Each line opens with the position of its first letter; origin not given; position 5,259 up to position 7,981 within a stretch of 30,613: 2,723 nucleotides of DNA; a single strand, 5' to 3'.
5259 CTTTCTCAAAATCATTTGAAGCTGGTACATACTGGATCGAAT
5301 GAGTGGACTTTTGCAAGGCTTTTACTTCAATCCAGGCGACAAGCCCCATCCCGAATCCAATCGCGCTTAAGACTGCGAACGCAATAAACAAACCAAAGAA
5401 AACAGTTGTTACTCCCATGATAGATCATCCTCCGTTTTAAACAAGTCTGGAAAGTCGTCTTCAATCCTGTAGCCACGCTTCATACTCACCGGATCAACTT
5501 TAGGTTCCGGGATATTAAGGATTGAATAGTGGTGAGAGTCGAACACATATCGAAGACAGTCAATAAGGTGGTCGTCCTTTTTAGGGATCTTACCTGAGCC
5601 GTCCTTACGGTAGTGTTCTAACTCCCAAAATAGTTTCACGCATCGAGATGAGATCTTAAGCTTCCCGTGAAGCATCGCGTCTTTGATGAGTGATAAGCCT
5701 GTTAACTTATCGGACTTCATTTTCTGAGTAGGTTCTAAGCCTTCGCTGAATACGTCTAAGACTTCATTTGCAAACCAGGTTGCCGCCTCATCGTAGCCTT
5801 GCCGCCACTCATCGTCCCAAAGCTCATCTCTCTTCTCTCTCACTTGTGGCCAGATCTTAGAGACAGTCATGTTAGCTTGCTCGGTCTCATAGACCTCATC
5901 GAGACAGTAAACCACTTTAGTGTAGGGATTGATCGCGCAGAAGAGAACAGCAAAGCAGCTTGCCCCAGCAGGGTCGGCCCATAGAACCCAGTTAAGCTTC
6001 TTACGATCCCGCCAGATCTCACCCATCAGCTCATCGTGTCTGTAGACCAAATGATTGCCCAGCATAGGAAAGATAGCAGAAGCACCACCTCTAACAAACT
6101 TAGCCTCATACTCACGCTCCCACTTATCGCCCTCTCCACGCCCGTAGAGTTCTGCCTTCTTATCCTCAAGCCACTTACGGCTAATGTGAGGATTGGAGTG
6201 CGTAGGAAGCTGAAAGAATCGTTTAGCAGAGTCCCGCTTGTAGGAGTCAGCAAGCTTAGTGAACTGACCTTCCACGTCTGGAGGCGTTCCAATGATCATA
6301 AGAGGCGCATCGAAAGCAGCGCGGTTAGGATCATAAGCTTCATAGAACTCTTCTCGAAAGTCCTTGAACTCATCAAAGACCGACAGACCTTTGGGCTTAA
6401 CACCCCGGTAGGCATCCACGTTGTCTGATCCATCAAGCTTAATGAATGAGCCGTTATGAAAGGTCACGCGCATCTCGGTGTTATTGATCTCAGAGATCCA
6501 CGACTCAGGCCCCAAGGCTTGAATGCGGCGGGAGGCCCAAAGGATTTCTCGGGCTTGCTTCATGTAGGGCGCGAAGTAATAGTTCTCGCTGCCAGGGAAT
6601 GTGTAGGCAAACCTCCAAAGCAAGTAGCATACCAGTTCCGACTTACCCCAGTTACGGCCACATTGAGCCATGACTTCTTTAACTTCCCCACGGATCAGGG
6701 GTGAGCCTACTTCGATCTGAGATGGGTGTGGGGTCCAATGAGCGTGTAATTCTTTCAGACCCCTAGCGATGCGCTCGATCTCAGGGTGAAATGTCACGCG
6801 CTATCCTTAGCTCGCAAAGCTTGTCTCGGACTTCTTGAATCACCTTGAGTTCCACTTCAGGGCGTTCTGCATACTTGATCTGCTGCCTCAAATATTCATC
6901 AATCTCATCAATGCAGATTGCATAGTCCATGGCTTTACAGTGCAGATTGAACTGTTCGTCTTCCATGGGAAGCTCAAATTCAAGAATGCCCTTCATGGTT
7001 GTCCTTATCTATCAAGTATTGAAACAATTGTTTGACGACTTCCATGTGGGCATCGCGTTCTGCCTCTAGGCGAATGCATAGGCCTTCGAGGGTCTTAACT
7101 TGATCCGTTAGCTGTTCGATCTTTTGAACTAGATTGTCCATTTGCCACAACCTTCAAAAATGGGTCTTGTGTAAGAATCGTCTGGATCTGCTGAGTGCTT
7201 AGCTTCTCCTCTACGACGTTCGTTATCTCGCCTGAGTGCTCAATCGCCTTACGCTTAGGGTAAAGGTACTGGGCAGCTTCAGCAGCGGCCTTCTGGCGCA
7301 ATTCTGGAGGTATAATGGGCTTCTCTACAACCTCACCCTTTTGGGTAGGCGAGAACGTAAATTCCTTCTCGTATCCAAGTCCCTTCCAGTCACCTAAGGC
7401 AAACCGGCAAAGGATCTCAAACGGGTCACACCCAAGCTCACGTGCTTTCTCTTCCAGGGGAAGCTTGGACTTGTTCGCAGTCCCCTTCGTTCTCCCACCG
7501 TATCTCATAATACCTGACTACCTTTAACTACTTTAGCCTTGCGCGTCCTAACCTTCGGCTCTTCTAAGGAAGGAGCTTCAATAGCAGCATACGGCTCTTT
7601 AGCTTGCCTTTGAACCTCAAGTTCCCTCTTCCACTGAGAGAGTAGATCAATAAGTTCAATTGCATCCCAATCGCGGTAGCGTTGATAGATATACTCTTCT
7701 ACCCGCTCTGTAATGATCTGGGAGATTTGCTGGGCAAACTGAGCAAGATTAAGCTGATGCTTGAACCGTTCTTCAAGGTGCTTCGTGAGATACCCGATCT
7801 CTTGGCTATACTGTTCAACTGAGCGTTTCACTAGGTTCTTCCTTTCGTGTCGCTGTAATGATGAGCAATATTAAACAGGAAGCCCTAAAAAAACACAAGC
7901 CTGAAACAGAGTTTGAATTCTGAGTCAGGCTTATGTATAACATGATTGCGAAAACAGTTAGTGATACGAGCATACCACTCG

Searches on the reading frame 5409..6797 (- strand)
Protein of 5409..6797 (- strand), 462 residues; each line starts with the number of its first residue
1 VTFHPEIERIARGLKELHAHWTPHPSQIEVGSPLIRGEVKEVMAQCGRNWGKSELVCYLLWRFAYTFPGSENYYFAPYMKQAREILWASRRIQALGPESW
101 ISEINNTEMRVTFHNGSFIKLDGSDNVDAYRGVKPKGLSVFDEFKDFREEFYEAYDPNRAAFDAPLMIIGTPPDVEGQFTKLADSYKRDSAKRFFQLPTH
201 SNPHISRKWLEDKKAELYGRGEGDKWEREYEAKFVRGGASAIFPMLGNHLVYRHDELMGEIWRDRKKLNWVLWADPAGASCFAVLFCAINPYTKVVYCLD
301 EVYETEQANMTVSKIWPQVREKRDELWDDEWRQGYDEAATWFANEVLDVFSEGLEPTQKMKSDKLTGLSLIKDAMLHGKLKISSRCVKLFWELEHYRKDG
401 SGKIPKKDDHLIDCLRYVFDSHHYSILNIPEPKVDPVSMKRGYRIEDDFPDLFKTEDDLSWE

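Call 12: search_protein_families(library=pfam, proteins=[window:5409-6797:-], max_evalue=0.01)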
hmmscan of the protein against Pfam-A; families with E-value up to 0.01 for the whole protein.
window:5409-6797:- (462 aa): 2 families
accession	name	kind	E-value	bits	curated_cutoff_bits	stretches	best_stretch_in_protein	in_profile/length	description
PF17289.8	Terminase_6C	-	4.4e-06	27.2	22.6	1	273-419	2-152/155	Terminase RNaseH-like domain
PF03237.21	Terminase_6N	-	0.00035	20.7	22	1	47-244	5-209/215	Terminase large subunit, T4likevirus-type, N-terminal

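Call 13: search_protein_families(library=phrogs, proteins=[window:5409-6797:-], max_evalue=0.001)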
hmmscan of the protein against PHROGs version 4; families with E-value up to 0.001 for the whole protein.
window:5409-6797:- (462 aa): 6 families
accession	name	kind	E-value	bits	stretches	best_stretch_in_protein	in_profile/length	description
phrog_2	-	head and packaging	2.7e-23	83.6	1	16-429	260-599/807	terminase large subunit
phrog_5653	-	head and packaging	2.4e-11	44.7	1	284-424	47-182/199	terminase large subunit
phrog_7579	-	head and packaging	8.2e-08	32.7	1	43-187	21-162/239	terminase large subunit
phrog_30463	-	unknown function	2e-07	32.6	1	366-424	17-75/101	-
phrog_979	-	head and packaging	4e-05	23.5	1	37-176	164-307/642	terminase large subunit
phrog_9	-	head and packaging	0.00038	20.4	1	40-176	224-363/812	terminase large subunit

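Call 19: find_related_loci(query=window:5409-6797:-, collection=viral_contigs, flank=5000)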
Query window:5409-6797:- (462 aa) in viral_contigs; peptide patterns used: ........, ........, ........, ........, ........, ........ (x = any residue, [..] = any of these).
87 stretches matched a pattern; 57 encode a relative of the query (tblastn E <= 1e-3); 57 distinct loci.
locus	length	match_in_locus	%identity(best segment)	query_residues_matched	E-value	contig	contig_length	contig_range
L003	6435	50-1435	97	1-462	0e+0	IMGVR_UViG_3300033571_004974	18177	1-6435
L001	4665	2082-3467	97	1-462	0e+0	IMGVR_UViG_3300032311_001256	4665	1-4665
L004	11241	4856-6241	77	2-462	0e+0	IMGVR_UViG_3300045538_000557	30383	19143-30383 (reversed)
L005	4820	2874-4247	77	1-457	0e+0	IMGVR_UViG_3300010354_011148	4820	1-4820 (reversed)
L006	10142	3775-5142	76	4-459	0e+0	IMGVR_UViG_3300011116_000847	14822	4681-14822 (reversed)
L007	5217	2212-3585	76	1-457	0e+0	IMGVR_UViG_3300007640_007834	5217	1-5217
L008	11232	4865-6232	77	4-459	0e+0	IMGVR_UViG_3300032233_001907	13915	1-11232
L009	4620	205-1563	76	4-456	0e+0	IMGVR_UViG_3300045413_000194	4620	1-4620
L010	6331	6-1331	77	17-457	0e+0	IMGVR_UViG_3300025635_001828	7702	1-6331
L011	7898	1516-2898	74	3-462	0e+0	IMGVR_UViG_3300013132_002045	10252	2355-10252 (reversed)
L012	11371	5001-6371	74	4-459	0e+0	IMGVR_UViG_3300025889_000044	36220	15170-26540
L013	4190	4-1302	75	30-461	0e+0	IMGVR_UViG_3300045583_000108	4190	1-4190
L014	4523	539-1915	73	3-459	0e+0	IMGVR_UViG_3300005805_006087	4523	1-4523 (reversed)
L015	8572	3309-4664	73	6-456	0e+0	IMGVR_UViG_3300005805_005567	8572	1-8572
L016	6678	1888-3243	73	6-456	0e+0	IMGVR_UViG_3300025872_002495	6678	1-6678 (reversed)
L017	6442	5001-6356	72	6-456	0e+0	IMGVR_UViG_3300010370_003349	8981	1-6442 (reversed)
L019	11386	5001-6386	77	2-462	0e+0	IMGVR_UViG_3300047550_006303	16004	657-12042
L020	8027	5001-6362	67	1-450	0e+0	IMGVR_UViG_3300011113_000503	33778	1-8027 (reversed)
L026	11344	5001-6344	65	4-449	0e+0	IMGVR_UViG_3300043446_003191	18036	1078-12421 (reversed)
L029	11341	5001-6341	64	4-450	0e+0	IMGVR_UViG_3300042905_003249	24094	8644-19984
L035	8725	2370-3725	65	6-455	0e+0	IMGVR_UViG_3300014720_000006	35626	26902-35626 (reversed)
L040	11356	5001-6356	63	6-455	0e+0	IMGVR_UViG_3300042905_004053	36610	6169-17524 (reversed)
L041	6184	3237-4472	65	1-412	0e+0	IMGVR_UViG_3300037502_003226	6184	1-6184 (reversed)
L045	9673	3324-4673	56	9-456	4e-164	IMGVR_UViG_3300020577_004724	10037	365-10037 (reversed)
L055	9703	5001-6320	42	10-449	3e-104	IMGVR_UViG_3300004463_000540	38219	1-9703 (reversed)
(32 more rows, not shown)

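Call 67: search_dna_similar(query=window:5409-6797:-, collection=phages, mode=protein, max_rows=12)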
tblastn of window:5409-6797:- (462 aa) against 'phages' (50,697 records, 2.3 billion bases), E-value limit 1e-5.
Records with a match: 66; places in all: 66; records where one place covers at least 80% of the query: 14.
Best place of each record, by identity: <60% 66.
By first word of the organism name: Vibrio 16; Rhizobium 10; Pelagibacter 9; Pseudomonas 6; Klebsiella 6; Escherichia 4; Caudoviricetes 3; Stenotrophomonas 3; Salmonella 2; Komagataeibacter 2; and 4 more.
By host as written in the record: Vibrio breoganii 15; - 6; Pseudomonas syringae pv. actinidiae 3; Candidatus Pelagibacter ubique HTCC1062 3; Candidatus Pelagibacter sp. HTCC1062 3; Pseudomonas syringae pv. avii 2; Rhizobium etli CFN42 2; Salmonella enterica subsp. enterica serovar Typhimurium strain LT2 2; and 28 more.
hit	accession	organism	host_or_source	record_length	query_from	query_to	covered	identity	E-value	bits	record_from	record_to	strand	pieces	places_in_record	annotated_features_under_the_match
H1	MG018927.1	Pseudomonas phage nickie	Pseudomonas syringae pv. avii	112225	6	423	90%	25.4%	4e-16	87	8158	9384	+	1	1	large terminase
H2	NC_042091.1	Pseudomonas phage nickie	Pseudomonas syringae pv. avii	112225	6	423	90%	25.4%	4e-16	87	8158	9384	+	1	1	terminase large subunit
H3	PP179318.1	Pseudomonas phage Nican01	Pseudomonas syringae CC0094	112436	13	423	89%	25.4%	7e-17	90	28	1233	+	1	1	large terminase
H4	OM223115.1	Pseudomonas phage hairong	Pseudomonas syringae pv. actinidiae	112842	13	420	88%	25.6%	4e-17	91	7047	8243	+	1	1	large terminase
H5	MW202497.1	Caudoviricetes sp.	Manatee Spring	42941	22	418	86%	25.6%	5e-6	56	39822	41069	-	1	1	large subunit terminase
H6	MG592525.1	Vibrio phage 1.157.O._10N.261.45.B7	Vibrio breoganii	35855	27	419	85%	25.0%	3e-14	82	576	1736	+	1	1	terminase-like family protein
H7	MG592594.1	Vibrio phage 1.228.O._10N.261.49.C1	Vibrio breoganii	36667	27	419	85%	25.0%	3e-14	82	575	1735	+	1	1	terminase-like family protein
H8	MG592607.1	Vibrio phage 1.242.O._10N.261.54.B2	Vibrio breoganii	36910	32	419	84%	24.0%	2e-9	66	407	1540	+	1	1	hypothetical protein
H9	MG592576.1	Vibrio phage 1.206.O._10N.222.51.B10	Vibrio breoganii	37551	32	419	84%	24.0%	3e-9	66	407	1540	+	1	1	terminase-like family protein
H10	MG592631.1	Vibrio phage 1.266.O._10N.286.52.F9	Vibrio breoganii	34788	32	419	84%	23.7%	4e-9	65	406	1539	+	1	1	terminase-like family protein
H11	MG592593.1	Vibrio phage 1.226.O._10N.261.48.E5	Vibrio breoganii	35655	32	419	84%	23.7%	4e-9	65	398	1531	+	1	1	terminase-like family protein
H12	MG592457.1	Vibrio phage 1.082.O._10N.261.49.E4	Vibrio breoganii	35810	32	419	84%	23.6%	2e-9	66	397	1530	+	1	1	terminase-like family protein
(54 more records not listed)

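Call 73: search_protein_families(library=pfam, proteins=[L004:1818-2642:-, L004:1274-1798:-, L004:999-1259:-, L004:722-982:-, L004:447-707:-, L004:262-444:-], max_evalue=0.01)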
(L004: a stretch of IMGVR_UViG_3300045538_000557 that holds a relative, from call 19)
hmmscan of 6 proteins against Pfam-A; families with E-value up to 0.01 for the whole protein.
L004:1818-2642:- (274 aa): 2 families
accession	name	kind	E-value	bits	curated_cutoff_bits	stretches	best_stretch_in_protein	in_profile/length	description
PF13384.12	HTH_23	-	0.00097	19.3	24.6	1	61-87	19-45/50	Homeodomain-like domain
PF08279.18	HTH_11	-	0.001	19.3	25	1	62-91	18-48/55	HTH domain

L004:1274-1798:- (174 aa): 0 families

L004:999-1259:- (86 aa): 0 families

L004:722-982:- (86 aa): 0 families

L004:447-707:- (86 aa): 0 families

L004:262-444:- (60 aa): 0 families

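Call 75: search_protein_families(library=pfam, proteins=[L017:1045-1320:-, L017:43-444:-, L029:934-1323:-, L029:194-487:-], max_evalue=0.01)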
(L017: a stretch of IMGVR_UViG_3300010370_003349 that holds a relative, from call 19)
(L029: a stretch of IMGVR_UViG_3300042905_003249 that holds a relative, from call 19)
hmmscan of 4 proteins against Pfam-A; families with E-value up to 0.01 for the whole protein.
L017:1045-1320:- (91 aa): 1 family
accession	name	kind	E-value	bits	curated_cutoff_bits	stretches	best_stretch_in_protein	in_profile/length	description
PF19846.4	DUF6321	-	3.7e-18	66.4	28.5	1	19-88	2-72/72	Domain of unknown function (DUF6321)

L017:43-444:- (133 aa): 2 families
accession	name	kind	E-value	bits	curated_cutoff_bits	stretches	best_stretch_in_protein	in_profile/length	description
PF00436.31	SSB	-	7.2e-06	26.4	26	1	6-95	6-102/104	Single-strand binding protein family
PF01336.31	tRNA_anti-codon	-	6.5e-05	23.2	27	1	42-97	28-75/75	OB-fold nucleic acid binding domain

L029:934-1323:- (129 aa): 0 families

L029:194-487:- (97 aa): 1 family
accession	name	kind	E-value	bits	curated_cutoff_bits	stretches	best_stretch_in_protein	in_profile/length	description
PF04911.17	ATP-synt_J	-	0.0028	17.6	24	1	50-91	3-45/51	ATP synthase j chain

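Call 84: search_protein_families(library=phrogs, proteins=[L004:1818-2642:-, L004:1274-1798:-, L004:999-1259:-, L019:1-60:+], max_evalue=0.01)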
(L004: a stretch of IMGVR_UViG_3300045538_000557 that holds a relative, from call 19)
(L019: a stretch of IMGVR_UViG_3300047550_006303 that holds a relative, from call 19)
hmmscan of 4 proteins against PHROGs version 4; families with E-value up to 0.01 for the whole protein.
L004:1818-2642:- (274 aa): 20 families
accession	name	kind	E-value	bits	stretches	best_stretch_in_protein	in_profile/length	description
phrog_2514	-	DNA, RNA and nucleotide metabolism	9.3e-34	117.9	1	5-161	2-162/270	DnaD-like helicase loader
phrog_7498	-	DNA, RNA and nucleotide metabolism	3.4e-21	76.7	1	5-168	4-167/296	DnaD-like helicase loader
phrog_186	-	DNA, RNA and nucleotide metabolism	3.5e-19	70.6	1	4-172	18-174/308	DnaD-like helicase loader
phrog_27581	-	unknown function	1.7e-17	64.9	1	5-161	25-185/216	-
phrog_270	-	DNA, RNA and nucleotide metabolism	2.3e-13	51.3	1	58-244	66-246/383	replication initiation protein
phrog_10724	-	unknown function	6.7e-09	36.5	1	50-133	22-103/253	-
phrog_35955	-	unknown function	3.3e-08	34.3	1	30-122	28-120/285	-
phrog_9327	-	DNA, RNA and nucleotide metabolism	4.1e-08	34.2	1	72-251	57-246/276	primosomal protein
phrog_36825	-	unknown function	7.8e-08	33.2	1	6-113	2-112/279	-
phrog_345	-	DNA, RNA and nucleotide metabolism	2.4e-06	28.5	1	47-171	55-202/297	replication initiation O-like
phrog_1835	-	DNA, RNA and nucleotide metabolism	8.4e-06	26.3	1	56-192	64-196/301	HTH DNA binding protein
phrog_391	-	DNA, RNA and nucleotide metabolism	0.00017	22.3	1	62-161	40-164/298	replication initiation O-like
phrog_678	-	DNA, RNA and nucleotide metabolism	0.00025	21.7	1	56-185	82-215/346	replication initiation O-like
phrog_9285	-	unknown function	0.00029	20.8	1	50-136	42-128/466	-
phrog_5968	-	DNA, RNA and nucleotide metabolism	0.0015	18.9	1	62-209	65-212/273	replisome organizer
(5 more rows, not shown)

L004:1274-1798:- (174 aa): 3 families
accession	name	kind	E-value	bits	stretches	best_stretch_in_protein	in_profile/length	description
phrog_10105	-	unknown function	0.00026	21.6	1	6-140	9-137/210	-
phrog_2289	-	DNA, RNA and nucleotide metabolism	0.00063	21.1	1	1-78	1-79/116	helicase loader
phrog_7104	-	unknown function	0.0082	15.9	1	61-131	8-69/463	-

L004:999-1259:- (86 aa): 0 families

L019:1-60:+ (20 aa): 0 families

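Call 88: search_protein_families(library=phrogs, proteins=[L006:502-1863:-, L008:900-2948:-, L012:1112-2212:-, L020:1244-1645:-, L035:629-1249:-, L041:871-1485:-, L055:1969-2373:-, L026:3190-3882:-, L040:3673-4182:-, L045:585-1217:-], max_evalue=0.0001)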
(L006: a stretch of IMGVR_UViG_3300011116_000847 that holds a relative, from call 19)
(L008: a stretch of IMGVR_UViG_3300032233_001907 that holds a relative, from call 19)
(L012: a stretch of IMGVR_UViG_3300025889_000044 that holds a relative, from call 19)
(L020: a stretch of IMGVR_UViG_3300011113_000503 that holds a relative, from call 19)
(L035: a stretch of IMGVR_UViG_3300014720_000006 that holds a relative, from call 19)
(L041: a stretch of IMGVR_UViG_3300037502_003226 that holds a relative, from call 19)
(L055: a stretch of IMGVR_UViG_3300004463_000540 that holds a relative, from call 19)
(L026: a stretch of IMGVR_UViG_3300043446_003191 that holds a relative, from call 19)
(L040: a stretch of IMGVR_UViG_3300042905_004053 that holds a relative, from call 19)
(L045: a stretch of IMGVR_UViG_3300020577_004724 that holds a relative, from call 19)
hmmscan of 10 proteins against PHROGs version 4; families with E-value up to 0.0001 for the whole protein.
L006:502-1863:- (453 aa): 0 families

L008:900-2948:- (682 aa): 0 families

L012:1112-2212:- (366 aa): 1 family
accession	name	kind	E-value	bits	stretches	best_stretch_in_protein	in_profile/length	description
phrog_2579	-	DNA, RNA and nucleotide metabolism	1.8e-38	133.7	1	209-344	342-470/472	ParB C-terminal domain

L020:1244-1645:- (133 aa): 0 families

L035:629-1249:- (206 aa): 2 families
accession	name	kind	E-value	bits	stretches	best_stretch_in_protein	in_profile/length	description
phrog_1392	-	unknown function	2.2e-19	70.9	1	28-141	72-198/296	-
phrog_1617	-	unknown function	3.2e-07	30.7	1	13-140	49-186/273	-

L041:871-1485:- (204 aa): 0 families

L055:1969-2373:- (134 aa): 0 families

L026:3190-3882:- (230 aa): 2 families
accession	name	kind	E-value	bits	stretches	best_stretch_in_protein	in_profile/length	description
phrog_1617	-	unknown function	1.3e-71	241.9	1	2-229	37-272/273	-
phrog_1392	-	unknown function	5.1e-05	23.7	1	41-178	81-225/296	-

L040:3673-4182:- (169 aa): 0 families

L045:585-1217:- (210 aa): 0 families

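Call 89: search_protein_families(library=pfam, proteins=[L006:502-1863:-, L008:900-2948:-, L012:1112-2212:-, L020:1244-1645:-, L041:871-1485:-, L055:1969-2373:-, L040:3673-4182:-, L045:585-1217:-, L035:629-1249:-, L026:3190-3882:-], max_evalue=0.001)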
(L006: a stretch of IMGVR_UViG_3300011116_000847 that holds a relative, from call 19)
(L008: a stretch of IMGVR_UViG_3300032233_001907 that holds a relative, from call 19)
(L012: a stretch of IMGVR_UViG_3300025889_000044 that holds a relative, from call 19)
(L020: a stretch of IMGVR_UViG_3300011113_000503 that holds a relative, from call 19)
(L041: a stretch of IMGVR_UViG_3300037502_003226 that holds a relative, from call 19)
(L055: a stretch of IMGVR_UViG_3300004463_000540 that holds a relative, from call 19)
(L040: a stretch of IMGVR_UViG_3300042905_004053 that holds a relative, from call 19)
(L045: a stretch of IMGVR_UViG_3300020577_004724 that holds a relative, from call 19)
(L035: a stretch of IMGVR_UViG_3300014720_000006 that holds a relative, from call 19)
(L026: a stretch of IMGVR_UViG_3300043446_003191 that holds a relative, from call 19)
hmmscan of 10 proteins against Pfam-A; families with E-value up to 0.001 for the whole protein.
L006:502-1863:- (453 aa): 1 family
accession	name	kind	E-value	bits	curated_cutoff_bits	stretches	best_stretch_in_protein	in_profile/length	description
PF18760.7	ART-PolyVal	-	1.3e-07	32.9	31.2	0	253-413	44-132/140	ADP-Ribosyltransferase in polyvalent proteins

L008:900-2948:- (682 aa): 0 families

L012:1112-2212:- (366 aa): 0 families

L020:1244-1645:- (133 aa): 0 families

L041:871-1485:- (204 aa): 0 families

L055:1969-2373:- (134 aa): 0 families

L040:3673-4182:- (169 aa): 0 families

L045:585-1217:- (210 aa): 0 families

L035:629-1249:- (206 aa): 1 family
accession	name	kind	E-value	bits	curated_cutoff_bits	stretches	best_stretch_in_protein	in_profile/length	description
PF17338.8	GP88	-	5.7e-39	134.7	24.4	1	12-190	7-208/230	Gene product 88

L026:3190-3882:- (230 aa): 1 family
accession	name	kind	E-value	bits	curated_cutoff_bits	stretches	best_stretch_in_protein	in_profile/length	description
PF17338.8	GP88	-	4.2e-47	161.4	24.4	1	11-228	6-229/230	Gene product 88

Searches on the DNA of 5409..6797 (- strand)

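Call 76: search_rna_families(sources=[L017, L029, L021, L064], threshold=evalue, max_evalue=5)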
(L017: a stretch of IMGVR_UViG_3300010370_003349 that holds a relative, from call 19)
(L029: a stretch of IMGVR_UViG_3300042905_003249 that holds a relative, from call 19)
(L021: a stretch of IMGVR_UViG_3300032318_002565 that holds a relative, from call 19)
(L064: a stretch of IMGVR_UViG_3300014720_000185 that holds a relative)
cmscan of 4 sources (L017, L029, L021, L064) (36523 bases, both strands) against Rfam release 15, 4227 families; matches with E-value up to 5: 5.
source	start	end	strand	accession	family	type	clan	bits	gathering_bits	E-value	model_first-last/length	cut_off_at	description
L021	4922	4993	+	RF00005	tRNA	Gene; tRNA;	CL00001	59.1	29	1.8e-10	1-71/71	no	tRNA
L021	1303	1369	-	RF03528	mir-1264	Gene; miRNA;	-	31.6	79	0.0095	1-67/67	no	mir-1264 microRNA precursor family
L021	1748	1880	+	RF02579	tsr26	Gene; sRNA;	-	26.1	141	4.9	1-122/122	no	S. aureus tsr26 small RNA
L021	333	471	-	RF00558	L20_leader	Cis-reg; leader;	-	23.9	58.7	1.4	1-127/127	no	Ribosomal protein L20 leader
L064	6450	6496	-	RF02470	Ms_IGR-8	Gene; sRNA;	-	20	44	3.9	1-63/63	no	Mycobacterium sRNA Ms_IGR-8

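Call 80: search_rna_families(source=L015, start=600, end=1350, threshold=evalue, max_evalue=5)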
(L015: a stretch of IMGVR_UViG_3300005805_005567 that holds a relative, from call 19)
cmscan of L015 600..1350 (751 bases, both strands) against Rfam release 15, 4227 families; matches with E-value up to 5: 2.
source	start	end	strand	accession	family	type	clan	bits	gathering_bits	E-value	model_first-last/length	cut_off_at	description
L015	1112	1156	-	RF03299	mir-1000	Gene; miRNA;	-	14.8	50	4.6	1-72/72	no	mir-1000 microRNA precursor family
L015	1044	1128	-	RF01121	sR38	Gene; snRNA; snoRNA; CD-box;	-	12.7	50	2.8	1-59/59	no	Small nucleolar RNA sR38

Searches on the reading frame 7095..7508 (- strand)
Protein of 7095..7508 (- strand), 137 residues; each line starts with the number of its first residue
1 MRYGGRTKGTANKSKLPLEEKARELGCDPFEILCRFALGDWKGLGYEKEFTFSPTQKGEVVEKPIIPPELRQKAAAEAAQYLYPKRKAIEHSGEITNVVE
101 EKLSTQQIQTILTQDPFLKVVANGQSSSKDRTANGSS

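Call 12: search_protein_families(library=pfam, proteins=[window:7095-7508:-], max_evalue=0.01)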
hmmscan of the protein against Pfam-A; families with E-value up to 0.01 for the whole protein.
window:7095-7508:- (137 aa): 0 families

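Call 13: search_protein_families(library=phrogs, proteins=[window:7095-7508:-], max_evalue=0.001)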
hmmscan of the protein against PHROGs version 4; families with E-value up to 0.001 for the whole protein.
window:7095-7508:- (137 aa): 2 families
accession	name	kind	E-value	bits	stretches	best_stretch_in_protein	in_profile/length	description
phrog_8771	-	unknown function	3.9e-06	27.8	1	60-127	65-132/142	-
phrog_15261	-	unknown function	2.8e-05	25.5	0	62-99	49-86/99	-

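Call 69: search_protein_families(library=pfam, proteins=[window:7095-7508:-], max_evalue=1)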
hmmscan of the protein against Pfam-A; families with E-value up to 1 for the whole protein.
window:7095-7508:- (137 aa): 1 family
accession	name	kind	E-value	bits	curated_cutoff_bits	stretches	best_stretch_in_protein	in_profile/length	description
PF19920.4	bpX4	-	0.23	11.6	27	1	57-104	41-88/202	MoxR-vWA-beta-propeller ternary system domain bpX4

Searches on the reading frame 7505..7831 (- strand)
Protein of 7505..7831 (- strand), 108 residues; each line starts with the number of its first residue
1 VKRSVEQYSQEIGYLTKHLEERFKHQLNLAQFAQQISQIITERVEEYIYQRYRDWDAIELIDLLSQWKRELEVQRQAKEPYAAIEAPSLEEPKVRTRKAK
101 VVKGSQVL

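Call 12: search_protein_families(library=pfam, proteins=[window:7505-7831:-], max_evalue=0.01)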
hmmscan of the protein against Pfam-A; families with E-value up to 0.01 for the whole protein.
window:7505-7831:- (108 aa): 0 families

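Call 13: search_protein_families(library=phrogs, proteins=[window:7505-7831:-], max_evalue=0.001)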
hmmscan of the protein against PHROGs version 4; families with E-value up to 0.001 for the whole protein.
window:7505-7831:- (108 aa): 0 families

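Call 14: find_related_loci(query=window:7505-7831:-, collection=viral_contigs, flank=6000)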
Query window:7505-7831:- (108 aa) in viral_contigs; peptide patterns used: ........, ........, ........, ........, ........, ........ (x = any residue, [..] = any of these).
8 stretches matched a pattern; 1 encode a relative of the query (tblastn E <= 1e-3); 1 distinct loci.
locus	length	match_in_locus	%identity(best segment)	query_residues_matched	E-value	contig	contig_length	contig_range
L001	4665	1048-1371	94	1-108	2e-67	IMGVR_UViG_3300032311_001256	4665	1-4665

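Call 69: search_protein_families(library=pfam, proteins=[window:7505-7831:-], max_evalue=1)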
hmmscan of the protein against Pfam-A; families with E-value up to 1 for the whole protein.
window:7505-7831:- (108 aa): 0 families
